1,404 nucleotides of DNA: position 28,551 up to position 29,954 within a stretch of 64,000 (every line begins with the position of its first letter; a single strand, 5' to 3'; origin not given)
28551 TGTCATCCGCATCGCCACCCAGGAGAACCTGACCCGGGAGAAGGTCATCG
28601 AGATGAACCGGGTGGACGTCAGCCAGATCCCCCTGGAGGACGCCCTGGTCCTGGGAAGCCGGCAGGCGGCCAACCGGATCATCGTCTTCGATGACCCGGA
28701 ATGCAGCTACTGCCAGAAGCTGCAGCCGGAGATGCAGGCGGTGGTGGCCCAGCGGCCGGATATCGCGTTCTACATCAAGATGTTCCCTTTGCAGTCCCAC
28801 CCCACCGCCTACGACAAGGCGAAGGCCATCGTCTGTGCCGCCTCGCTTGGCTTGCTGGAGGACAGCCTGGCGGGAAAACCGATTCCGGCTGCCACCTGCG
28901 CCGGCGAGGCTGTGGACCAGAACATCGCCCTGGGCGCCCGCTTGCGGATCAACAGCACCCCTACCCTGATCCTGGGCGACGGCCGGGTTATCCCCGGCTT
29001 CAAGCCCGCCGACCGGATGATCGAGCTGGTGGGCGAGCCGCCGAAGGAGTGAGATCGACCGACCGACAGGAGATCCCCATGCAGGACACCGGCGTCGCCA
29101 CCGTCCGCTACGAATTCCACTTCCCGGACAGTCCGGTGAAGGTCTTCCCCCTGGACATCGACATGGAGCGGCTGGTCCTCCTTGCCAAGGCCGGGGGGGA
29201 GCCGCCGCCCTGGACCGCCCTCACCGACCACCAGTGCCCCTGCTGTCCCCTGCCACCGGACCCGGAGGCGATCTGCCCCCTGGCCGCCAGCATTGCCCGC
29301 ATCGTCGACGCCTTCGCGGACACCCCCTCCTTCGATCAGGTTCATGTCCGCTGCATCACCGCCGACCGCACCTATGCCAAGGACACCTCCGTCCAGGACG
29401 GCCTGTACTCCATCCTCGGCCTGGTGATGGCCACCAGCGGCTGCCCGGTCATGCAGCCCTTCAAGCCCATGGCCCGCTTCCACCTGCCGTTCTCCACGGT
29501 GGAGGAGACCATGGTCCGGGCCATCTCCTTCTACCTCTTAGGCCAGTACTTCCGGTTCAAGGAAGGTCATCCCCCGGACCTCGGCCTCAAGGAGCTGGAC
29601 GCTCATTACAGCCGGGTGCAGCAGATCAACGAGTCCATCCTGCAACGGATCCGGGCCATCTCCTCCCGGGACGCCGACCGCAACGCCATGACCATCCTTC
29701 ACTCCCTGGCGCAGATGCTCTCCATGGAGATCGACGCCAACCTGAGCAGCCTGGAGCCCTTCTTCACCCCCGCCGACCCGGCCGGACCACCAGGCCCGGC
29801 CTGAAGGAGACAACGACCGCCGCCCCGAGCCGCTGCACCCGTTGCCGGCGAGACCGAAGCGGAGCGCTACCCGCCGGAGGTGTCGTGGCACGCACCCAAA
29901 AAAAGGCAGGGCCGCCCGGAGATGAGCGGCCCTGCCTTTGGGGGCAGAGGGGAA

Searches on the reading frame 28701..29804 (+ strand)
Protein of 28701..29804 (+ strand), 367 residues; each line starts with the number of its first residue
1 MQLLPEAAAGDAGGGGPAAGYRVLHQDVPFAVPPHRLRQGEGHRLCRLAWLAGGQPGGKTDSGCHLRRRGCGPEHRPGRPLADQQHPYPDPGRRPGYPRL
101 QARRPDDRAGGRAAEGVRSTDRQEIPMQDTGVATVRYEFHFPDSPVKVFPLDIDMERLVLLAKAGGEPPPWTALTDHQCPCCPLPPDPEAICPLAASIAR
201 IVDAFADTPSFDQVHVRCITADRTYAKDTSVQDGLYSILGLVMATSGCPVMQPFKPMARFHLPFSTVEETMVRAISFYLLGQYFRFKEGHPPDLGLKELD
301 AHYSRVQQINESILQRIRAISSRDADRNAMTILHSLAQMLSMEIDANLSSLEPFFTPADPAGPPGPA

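Call 31: search_protein_families(library=pfam, proteins=[window:28701-29804:+], max_evalue=0.00001)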
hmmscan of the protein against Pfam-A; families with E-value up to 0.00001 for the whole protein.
window:28701-29804:+ (367 aa): 1 family
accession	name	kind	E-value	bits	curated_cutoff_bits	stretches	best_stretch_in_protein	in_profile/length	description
PF21842.1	DUF6901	-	7.6e-73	245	27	1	135-355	1-221/222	Domain of unknown function (DUF6901)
